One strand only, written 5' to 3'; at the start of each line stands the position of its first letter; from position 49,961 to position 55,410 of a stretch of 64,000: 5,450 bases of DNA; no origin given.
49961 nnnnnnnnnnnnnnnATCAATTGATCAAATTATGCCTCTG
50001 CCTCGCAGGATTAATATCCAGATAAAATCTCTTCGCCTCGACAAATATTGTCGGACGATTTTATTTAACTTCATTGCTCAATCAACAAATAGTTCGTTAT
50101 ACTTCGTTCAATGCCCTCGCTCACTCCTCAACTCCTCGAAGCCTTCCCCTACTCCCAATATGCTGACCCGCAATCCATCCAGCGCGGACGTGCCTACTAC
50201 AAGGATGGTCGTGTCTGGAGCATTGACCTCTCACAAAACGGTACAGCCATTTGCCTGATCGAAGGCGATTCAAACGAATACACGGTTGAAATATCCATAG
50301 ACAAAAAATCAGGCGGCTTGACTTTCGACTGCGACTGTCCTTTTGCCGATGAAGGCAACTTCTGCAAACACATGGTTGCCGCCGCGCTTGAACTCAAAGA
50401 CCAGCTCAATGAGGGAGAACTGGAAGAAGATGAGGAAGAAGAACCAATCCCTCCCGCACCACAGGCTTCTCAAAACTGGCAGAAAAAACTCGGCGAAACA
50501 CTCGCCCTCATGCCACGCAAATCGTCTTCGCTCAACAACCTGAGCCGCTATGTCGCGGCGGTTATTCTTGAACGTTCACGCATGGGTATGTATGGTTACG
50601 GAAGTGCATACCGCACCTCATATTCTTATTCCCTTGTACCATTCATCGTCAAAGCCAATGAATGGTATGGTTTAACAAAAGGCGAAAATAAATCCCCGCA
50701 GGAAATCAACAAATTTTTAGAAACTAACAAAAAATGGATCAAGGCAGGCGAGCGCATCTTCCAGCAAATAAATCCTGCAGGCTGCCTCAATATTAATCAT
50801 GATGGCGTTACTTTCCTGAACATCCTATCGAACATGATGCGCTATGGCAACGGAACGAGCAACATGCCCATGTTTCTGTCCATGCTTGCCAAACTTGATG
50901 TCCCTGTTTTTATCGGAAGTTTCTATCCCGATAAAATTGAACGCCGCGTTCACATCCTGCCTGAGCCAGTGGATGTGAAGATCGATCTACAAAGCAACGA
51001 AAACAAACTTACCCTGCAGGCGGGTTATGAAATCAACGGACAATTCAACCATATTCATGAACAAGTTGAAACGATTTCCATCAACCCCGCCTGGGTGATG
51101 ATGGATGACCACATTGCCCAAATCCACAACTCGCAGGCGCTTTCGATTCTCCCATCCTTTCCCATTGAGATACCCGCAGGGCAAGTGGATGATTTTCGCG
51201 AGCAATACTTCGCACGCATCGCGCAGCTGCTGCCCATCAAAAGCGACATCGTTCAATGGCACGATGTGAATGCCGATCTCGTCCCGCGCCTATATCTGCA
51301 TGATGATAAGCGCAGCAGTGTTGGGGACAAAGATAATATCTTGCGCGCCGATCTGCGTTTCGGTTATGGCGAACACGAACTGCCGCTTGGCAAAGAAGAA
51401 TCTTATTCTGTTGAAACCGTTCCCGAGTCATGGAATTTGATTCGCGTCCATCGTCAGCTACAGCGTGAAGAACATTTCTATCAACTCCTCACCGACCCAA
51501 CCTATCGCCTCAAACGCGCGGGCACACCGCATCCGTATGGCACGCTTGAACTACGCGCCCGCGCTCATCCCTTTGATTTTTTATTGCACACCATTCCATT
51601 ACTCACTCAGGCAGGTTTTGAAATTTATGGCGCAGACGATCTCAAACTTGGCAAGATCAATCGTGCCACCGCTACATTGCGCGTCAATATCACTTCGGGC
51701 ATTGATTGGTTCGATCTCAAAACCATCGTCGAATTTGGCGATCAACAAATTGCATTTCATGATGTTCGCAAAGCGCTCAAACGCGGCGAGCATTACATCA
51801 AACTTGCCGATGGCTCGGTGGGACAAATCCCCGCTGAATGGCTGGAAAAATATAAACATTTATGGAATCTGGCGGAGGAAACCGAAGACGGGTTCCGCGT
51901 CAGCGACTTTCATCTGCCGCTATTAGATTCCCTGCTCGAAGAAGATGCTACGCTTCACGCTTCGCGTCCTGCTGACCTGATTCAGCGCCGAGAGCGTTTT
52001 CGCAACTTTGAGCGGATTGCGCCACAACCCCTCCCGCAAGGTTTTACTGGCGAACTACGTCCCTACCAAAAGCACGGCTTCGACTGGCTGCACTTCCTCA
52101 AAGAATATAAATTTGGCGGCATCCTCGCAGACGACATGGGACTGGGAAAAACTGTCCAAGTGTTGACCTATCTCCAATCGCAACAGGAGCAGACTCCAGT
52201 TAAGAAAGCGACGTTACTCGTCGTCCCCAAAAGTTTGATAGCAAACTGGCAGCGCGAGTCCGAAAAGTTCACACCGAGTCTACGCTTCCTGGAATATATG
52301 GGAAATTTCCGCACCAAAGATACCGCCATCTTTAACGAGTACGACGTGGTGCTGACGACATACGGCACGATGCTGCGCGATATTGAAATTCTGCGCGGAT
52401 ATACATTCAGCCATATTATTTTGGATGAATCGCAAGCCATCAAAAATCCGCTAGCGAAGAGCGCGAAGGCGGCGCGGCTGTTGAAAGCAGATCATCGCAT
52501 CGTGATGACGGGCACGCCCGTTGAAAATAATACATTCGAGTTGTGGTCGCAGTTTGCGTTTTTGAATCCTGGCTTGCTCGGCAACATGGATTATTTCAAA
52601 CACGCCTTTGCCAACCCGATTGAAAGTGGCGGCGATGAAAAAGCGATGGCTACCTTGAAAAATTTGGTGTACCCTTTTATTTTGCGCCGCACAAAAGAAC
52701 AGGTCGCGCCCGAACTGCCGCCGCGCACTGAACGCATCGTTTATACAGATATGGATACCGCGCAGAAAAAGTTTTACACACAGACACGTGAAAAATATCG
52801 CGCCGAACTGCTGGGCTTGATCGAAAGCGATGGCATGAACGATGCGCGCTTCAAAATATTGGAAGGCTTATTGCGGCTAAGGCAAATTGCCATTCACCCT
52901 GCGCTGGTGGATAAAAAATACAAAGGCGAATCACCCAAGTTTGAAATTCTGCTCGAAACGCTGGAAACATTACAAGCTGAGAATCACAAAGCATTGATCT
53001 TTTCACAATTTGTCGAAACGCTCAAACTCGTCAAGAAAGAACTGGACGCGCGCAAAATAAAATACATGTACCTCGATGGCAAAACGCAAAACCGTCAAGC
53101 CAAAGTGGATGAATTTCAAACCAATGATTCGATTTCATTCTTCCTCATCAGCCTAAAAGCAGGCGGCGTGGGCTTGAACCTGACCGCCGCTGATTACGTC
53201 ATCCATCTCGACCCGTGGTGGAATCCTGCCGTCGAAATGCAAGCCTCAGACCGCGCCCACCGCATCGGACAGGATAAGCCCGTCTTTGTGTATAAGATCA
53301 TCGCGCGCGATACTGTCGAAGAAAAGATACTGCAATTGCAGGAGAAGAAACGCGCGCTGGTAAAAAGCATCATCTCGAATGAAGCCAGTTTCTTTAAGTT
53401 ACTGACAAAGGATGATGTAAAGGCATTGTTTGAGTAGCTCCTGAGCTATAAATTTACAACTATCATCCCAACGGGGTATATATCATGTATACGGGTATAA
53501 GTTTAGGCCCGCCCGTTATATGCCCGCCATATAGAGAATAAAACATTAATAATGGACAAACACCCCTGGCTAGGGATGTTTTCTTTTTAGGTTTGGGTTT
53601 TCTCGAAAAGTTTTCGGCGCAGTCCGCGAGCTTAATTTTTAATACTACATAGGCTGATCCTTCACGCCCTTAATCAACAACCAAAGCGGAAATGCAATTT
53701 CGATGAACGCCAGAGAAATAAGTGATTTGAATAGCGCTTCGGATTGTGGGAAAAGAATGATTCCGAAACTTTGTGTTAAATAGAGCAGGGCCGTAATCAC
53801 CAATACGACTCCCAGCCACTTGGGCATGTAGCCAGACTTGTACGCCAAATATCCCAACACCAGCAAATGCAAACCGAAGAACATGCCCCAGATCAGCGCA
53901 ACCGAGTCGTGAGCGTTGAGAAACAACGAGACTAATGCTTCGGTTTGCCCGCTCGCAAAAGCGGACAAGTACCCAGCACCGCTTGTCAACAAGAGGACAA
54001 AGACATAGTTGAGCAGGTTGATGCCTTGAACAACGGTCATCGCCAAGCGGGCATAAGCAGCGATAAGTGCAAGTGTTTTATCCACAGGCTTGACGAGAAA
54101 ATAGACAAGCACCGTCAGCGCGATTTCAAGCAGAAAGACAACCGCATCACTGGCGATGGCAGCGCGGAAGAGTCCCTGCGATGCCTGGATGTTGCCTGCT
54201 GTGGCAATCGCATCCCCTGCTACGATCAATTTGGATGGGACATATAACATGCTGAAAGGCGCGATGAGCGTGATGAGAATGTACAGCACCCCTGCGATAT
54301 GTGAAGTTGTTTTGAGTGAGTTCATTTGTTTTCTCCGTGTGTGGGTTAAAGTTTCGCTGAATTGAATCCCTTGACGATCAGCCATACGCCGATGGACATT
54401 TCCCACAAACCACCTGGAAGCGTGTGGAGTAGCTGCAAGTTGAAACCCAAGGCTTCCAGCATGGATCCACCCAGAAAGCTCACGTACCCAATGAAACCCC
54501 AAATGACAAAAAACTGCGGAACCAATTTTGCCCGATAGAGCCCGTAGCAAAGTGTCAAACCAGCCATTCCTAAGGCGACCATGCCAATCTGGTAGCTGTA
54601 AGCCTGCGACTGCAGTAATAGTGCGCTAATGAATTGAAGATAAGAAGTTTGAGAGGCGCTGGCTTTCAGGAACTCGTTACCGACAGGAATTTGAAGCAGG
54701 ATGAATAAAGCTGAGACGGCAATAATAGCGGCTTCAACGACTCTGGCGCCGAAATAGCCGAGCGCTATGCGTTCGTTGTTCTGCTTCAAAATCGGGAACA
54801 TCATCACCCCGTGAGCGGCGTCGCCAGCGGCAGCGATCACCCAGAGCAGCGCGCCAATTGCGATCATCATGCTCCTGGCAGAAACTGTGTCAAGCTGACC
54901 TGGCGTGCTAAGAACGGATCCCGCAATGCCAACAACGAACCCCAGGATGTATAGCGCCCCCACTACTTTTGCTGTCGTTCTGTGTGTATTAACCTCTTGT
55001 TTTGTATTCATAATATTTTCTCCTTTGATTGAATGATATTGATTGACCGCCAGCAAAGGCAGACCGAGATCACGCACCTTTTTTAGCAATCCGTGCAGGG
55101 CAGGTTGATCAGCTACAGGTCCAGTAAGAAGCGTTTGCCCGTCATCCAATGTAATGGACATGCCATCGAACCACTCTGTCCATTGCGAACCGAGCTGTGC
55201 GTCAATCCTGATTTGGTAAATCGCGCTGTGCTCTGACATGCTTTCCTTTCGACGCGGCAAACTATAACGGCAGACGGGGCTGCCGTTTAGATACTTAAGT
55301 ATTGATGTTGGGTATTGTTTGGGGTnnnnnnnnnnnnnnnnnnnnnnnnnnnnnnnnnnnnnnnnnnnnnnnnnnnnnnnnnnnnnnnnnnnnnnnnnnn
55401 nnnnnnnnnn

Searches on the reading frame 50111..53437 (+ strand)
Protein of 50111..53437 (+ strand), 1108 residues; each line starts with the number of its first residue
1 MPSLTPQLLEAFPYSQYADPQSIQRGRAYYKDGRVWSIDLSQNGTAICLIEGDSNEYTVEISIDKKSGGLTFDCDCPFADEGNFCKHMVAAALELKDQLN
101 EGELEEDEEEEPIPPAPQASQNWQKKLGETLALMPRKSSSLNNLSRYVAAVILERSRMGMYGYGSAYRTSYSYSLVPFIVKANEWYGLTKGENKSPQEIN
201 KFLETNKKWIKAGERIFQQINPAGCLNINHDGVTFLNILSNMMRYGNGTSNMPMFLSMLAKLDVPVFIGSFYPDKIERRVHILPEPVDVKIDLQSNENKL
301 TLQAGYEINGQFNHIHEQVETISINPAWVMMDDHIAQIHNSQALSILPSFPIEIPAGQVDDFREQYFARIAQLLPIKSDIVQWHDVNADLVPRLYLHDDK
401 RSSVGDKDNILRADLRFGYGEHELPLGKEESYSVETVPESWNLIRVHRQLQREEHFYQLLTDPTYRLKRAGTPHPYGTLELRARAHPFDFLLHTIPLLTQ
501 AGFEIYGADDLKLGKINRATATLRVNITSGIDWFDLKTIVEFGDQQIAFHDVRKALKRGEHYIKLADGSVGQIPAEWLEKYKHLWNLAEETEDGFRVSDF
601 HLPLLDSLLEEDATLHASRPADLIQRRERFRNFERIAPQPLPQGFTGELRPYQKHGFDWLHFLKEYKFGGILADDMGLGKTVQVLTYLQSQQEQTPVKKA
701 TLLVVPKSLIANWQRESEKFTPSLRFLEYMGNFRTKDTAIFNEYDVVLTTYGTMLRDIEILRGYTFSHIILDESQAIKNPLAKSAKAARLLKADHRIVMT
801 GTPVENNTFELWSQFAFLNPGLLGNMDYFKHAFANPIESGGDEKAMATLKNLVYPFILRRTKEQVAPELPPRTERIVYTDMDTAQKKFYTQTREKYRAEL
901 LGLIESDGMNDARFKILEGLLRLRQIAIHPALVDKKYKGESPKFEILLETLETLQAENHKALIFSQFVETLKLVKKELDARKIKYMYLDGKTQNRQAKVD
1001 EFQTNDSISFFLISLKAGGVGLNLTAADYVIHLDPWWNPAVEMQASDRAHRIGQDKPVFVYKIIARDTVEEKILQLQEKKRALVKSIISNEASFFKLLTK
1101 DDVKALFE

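Call 63: search_protein_families(library=pfam, proteins=[window:50111-53437:+], max_evalue=0.00001)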
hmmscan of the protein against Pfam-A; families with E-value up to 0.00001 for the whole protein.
window:50111-53437:+ (1108 aa): 3 families
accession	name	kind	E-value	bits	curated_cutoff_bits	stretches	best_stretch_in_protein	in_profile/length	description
PF00176.29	SNF2-rel_dom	-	2.3e-69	234.2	24.9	1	652-931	1-289/290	SNF2-related domain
PF00271.37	Helicase_C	-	1.1e-23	84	23.5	1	943-1053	2-110/110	Helicase conserved C-terminal domain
PF04851.21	ResIII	-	6.2e-10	39.7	22.5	1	648-804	3-163/164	Type III restriction enzyme, res subunit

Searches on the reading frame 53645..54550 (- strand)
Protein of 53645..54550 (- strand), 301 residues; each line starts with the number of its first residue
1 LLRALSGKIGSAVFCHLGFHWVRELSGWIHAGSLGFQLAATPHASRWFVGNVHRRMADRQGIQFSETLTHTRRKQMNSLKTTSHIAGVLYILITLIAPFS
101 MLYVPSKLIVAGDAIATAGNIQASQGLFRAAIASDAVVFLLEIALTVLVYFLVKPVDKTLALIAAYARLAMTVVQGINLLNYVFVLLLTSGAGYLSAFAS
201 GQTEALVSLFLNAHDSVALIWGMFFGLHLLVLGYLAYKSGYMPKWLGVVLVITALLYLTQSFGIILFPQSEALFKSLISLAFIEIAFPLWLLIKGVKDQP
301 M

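Call 63: search_protein_families(library=pfam, proteins=[window:53645-54550:-], max_evalue=0.00001)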
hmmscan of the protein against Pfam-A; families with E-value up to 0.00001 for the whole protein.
window:53645-54550:- (301 aa): 1 family
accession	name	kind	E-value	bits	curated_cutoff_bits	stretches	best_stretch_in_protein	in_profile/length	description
PF14329.11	DUF4386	-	7.8e-52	176.7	27.6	1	85-295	1-210/210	Domain of unknown function (DUF4386)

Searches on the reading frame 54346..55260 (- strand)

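Call 63: search_protein_families(library=pfam, proteins=[window:54346-55260:-], max_evalue=0.00001)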
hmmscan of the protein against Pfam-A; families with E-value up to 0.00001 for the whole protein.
window:54346-55260:- (304 aa): 1 family
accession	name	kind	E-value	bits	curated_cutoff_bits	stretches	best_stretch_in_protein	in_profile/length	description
PF14329.11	DUF4386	-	4.6e-31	108.8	27.6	1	99-298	1-210/210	Domain of unknown function (DUF4386)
